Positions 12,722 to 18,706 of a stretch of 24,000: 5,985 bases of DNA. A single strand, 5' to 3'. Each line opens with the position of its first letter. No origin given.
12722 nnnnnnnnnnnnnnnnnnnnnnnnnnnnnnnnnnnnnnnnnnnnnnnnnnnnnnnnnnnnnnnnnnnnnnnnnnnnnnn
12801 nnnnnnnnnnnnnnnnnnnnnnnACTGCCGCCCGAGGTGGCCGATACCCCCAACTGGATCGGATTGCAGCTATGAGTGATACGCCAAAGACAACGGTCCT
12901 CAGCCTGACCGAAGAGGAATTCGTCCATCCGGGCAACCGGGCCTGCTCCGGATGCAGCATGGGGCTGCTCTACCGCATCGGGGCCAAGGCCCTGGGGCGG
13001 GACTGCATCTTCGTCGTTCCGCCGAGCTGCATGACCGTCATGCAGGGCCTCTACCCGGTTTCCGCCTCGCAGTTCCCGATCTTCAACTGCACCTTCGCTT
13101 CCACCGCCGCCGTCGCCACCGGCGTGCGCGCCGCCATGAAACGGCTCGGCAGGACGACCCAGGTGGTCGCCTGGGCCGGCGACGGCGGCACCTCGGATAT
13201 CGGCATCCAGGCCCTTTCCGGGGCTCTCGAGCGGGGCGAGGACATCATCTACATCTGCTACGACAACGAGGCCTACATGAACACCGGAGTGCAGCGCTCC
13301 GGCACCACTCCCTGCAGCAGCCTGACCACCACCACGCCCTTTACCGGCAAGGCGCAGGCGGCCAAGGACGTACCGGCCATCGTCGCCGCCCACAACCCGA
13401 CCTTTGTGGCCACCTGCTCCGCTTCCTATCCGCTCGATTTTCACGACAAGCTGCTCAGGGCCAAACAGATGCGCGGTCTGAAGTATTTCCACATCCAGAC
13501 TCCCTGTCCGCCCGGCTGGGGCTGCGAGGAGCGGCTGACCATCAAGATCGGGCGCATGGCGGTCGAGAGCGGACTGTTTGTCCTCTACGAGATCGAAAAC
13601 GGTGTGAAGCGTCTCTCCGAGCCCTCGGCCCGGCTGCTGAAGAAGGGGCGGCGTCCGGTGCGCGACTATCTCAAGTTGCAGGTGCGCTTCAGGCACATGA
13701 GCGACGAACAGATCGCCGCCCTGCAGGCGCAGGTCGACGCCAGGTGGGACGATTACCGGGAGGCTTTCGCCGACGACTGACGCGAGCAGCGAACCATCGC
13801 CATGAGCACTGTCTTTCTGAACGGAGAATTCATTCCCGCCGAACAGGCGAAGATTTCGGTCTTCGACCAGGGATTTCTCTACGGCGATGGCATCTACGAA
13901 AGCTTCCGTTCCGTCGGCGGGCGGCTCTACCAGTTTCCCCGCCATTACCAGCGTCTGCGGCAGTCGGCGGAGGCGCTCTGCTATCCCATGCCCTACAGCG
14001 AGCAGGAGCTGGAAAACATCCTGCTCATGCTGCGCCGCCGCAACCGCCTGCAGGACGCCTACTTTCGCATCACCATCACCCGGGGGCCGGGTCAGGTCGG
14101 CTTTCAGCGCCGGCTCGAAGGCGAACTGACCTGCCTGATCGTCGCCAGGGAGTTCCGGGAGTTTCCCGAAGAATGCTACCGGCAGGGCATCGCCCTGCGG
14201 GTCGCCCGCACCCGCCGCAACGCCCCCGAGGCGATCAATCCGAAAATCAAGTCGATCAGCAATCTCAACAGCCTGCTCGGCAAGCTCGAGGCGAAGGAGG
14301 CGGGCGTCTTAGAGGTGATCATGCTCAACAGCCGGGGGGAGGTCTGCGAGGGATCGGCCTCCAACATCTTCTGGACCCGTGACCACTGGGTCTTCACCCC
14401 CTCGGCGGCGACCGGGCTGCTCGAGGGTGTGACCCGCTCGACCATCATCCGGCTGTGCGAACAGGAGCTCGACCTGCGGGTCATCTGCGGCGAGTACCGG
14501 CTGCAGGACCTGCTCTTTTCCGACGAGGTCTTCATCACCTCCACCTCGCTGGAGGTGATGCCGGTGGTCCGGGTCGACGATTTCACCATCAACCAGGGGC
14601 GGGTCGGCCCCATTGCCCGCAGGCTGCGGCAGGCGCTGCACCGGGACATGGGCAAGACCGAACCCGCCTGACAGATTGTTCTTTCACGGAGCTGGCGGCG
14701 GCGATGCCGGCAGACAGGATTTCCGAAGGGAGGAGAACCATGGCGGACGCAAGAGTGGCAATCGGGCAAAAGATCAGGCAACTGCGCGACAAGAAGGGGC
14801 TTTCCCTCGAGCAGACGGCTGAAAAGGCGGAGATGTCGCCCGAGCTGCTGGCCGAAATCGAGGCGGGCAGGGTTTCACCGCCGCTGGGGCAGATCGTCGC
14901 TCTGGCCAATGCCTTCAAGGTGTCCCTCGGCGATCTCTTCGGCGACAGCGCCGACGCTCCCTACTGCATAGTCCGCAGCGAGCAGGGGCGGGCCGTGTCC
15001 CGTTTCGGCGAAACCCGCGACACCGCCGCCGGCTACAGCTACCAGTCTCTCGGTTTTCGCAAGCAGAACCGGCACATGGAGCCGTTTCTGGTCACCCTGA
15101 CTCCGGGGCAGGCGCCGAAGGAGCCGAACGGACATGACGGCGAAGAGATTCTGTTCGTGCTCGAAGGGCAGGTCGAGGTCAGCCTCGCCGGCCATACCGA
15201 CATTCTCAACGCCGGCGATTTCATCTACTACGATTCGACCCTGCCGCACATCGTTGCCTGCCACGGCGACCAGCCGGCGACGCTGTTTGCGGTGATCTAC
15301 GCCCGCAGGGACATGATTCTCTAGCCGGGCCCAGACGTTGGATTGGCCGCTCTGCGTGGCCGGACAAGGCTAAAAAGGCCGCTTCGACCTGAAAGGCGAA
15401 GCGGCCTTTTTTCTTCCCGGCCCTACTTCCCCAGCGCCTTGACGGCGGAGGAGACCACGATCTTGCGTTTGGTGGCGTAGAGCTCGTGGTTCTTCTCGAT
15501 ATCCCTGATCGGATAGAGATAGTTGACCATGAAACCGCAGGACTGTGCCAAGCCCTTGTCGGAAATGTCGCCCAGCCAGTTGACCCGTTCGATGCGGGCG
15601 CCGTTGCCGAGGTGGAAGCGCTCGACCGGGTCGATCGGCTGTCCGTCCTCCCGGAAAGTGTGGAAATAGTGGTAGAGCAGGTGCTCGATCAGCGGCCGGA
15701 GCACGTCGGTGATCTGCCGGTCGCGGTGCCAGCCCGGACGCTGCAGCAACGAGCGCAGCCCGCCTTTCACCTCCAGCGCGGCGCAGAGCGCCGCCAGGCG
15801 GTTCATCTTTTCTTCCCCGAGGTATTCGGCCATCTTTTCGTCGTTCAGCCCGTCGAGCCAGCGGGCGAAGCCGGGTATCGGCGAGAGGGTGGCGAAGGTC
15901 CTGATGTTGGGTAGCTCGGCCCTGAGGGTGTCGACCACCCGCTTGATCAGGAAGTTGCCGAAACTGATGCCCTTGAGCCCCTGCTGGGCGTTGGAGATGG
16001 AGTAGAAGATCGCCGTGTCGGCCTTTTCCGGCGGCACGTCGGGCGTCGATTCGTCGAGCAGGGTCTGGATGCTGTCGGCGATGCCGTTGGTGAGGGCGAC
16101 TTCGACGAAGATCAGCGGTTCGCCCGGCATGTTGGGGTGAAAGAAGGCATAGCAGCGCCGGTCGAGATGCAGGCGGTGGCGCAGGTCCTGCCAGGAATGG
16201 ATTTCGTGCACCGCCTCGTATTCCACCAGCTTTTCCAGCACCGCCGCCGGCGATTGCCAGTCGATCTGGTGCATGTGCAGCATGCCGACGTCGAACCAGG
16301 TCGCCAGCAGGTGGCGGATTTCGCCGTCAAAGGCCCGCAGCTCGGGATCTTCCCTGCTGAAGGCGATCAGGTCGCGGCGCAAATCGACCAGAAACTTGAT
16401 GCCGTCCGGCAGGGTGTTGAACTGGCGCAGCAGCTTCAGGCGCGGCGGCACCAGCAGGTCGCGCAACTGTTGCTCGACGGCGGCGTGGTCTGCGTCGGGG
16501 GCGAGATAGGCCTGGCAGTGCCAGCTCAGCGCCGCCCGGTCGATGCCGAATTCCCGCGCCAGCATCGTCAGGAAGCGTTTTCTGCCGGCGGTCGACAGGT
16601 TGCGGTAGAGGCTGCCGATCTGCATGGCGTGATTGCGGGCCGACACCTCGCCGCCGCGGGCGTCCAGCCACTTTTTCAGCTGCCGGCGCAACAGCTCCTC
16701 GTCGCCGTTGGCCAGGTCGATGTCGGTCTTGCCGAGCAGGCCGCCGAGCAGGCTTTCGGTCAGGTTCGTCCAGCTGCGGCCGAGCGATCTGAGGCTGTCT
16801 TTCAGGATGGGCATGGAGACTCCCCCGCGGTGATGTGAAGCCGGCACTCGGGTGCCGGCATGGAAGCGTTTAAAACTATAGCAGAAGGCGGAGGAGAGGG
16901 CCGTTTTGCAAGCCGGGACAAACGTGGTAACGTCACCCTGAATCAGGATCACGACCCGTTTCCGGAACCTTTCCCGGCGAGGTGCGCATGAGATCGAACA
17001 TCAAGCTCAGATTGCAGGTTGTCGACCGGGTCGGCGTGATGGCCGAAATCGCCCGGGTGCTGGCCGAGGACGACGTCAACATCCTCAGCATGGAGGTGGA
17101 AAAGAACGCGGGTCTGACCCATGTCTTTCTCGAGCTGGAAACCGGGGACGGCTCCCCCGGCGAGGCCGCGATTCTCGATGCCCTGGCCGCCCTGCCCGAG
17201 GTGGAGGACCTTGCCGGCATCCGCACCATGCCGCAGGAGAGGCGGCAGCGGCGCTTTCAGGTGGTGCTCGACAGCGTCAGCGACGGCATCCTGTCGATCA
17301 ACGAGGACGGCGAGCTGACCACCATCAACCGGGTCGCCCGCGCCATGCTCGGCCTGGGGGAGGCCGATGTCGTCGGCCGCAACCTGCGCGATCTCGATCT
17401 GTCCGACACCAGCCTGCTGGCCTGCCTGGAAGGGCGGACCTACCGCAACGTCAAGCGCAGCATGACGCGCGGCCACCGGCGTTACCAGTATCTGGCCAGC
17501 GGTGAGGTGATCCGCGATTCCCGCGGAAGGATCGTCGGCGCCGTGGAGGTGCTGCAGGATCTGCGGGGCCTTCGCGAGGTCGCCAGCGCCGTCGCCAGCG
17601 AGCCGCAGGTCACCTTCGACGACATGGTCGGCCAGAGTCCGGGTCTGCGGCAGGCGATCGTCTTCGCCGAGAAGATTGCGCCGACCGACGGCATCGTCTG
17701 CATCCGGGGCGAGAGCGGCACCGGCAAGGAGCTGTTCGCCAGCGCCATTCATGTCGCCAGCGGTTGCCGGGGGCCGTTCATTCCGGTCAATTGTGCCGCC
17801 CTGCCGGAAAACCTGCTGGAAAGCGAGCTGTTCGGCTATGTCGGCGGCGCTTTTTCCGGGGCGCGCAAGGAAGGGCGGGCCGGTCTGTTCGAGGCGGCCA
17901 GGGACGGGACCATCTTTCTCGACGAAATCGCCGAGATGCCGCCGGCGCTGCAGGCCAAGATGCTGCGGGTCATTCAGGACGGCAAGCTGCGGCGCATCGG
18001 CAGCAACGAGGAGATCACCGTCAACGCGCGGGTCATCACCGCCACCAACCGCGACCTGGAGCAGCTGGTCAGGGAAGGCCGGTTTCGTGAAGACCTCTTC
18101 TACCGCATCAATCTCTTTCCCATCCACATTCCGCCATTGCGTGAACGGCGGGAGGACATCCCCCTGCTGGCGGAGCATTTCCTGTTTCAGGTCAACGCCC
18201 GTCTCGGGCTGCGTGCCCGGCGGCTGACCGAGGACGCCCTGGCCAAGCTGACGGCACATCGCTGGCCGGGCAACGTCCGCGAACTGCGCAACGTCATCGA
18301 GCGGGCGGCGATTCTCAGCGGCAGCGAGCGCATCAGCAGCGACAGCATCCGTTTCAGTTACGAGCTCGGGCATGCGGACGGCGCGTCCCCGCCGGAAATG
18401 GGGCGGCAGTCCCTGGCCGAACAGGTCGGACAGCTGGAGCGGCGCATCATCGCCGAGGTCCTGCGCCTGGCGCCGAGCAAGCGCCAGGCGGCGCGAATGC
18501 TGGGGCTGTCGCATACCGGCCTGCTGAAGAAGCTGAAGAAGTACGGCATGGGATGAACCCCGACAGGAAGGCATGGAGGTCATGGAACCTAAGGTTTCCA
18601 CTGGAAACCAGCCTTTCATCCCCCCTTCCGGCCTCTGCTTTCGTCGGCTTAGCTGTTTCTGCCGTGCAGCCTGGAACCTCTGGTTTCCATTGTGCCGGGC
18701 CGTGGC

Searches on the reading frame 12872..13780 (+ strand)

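Call 11: search_protein_families(library=pfam, proteins=[window:12872-13780:+], max_evalue=0.0001)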
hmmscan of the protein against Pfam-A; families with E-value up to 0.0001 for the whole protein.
window:12872-13780:+ (302 aa): 1 family
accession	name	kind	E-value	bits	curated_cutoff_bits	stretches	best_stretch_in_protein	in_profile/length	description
PF02775.26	TPP_enzyme_C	-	1.6e-15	57.7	21.9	1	71-203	26-146/151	Thiamine pyrophosphate enzyme, C-terminal TPP binding domain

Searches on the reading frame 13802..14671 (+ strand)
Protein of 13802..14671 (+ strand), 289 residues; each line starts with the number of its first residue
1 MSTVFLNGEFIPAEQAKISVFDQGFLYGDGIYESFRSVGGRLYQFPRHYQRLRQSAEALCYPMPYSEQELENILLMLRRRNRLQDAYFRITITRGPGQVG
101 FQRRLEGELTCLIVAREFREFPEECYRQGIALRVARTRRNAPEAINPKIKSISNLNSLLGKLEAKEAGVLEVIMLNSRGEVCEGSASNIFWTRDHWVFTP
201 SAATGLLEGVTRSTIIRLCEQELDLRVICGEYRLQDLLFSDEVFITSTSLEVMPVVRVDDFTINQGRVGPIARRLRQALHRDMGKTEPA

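Call 11: search_protein_families(library=pfam, proteins=[window:13802-14671:+], max_evalue=0.0001)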
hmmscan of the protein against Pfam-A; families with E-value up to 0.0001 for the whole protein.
window:13802-14671:+ (289 aa): 1 family
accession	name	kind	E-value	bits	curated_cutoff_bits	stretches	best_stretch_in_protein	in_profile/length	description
PF01063.24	Aminotran_4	-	3.5e-51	174.6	28.5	1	30-257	1-222/223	Amino-transferase class IV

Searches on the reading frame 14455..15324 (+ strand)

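Call 11: search_protein_families(library=pfam, proteins=[window:14455-15324:+], max_evalue=0.0001)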
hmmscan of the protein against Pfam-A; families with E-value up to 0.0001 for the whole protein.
window:14455-15324:+ (289 aa): 5 families
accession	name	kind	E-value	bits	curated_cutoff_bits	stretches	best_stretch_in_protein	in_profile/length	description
PF07883.17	Cupin_2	-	2.5e-16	59.6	27.2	1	211-280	1-69/70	Cupin domain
PF13560.12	HTH_31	-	3.4e-12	46.9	27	1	103-157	2-57/64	Helix-turn-helix domain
PF01381.28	HTH_3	-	4.3e-12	46.3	23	1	107-161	1-55/55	Helix-turn-helix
PF12844.13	HTH_19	-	6.6e-09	36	30.2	1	104-162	1-59/64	Helix-turn-helix domain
PF13443.12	HTH_26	-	4.2e-05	24.1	22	1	106-166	1-62/63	Cro/C1-type HTH DNA-binding domain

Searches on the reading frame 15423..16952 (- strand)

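Call 11: search_protein_families(library=pfam, proteins=[window:15423-16952:-], max_evalue=0.0001)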
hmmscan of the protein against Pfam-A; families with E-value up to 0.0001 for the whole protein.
window:15423-16952:- (509 aa): 2 families
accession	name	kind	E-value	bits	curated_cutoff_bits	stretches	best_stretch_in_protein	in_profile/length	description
PF05292.17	MCD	-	4.5e-107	357.8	23.2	1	223-480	1-252/253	Malonyl-CoA decarboxylase C-terminal domain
PF17408.7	MCD_N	-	3e-23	82.2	22.4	1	135-220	1-85/85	Malonyl-CoA decarboxylase N-terminal domain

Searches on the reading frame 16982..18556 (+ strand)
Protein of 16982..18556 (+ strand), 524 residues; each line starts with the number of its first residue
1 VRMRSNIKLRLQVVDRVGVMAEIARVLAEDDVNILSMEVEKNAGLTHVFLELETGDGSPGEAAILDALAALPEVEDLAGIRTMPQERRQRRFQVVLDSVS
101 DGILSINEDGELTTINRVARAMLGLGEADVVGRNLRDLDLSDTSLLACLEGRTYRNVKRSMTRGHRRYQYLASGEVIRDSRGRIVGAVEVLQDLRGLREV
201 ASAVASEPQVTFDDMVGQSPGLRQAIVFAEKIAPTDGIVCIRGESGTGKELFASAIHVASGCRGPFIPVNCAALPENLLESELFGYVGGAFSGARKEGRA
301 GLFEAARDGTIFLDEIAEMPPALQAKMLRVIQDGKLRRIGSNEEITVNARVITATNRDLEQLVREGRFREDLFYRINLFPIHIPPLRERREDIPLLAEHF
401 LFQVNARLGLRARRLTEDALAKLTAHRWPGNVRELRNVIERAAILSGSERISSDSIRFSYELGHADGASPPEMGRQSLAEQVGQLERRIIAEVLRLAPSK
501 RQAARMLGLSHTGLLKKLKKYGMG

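Call 11: search_protein_families(library=pfam, proteins=[window:16982-18556:+], max_evalue=0.0001)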
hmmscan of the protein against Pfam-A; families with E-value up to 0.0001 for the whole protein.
window:16982-18556:+ (524 aa): 13 families
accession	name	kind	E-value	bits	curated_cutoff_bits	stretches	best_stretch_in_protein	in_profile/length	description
PF00158.32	Sigma54_activat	-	1.7e-63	213.8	20.2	1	215-382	1-168/168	Sigma-54 interaction domain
PF25601.1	AAA_lid_14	-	2.7e-25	88.5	27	1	387-460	1-74/87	AAA+ ATPase lid domain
PF14532.12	Sigma54_activ_2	-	2.1e-16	60.8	25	1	237-386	22-138/138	Sigma-54 interaction domain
PF18024.7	HTH_50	-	3.8e-11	42.9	27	1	476-523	2-49/50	Helix-turn-helix domain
PF00989.32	PAS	-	3.6e-10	40.3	22.6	1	91-193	2-112/113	PAS fold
PF13426.13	PAS_9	-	3.2e-07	31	27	1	100-194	1-101/103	PAS domain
PF13291.12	ACT_4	-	5.9e-07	30.5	27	1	7-75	7-76/80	ACT domain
PF07728.20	AAA_5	-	9.4e-07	29.4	22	1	239-357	2-123/139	AAA domain (dynein-related subfamily)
PF13188.13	PAS_8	-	1.3e-06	28.5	21.8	1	90-142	1-54/65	PAS domain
PF02954.25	HTH_8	-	1.4e-06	28.3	22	1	483-521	3-42/42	Bacterial regulatory protein, Fis family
PF08448.16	PAS_4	-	2e-06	28.4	23.1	1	96-196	1-107/110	PAS fold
PF01842.31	ACT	-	4.1e-06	26.9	27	1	9-40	3-34/66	ACT domain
PF00004.35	AAA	-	1.7e-05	25.7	21.2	1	239-372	1-127/131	ATPase family associated with various cellular activities (AAA)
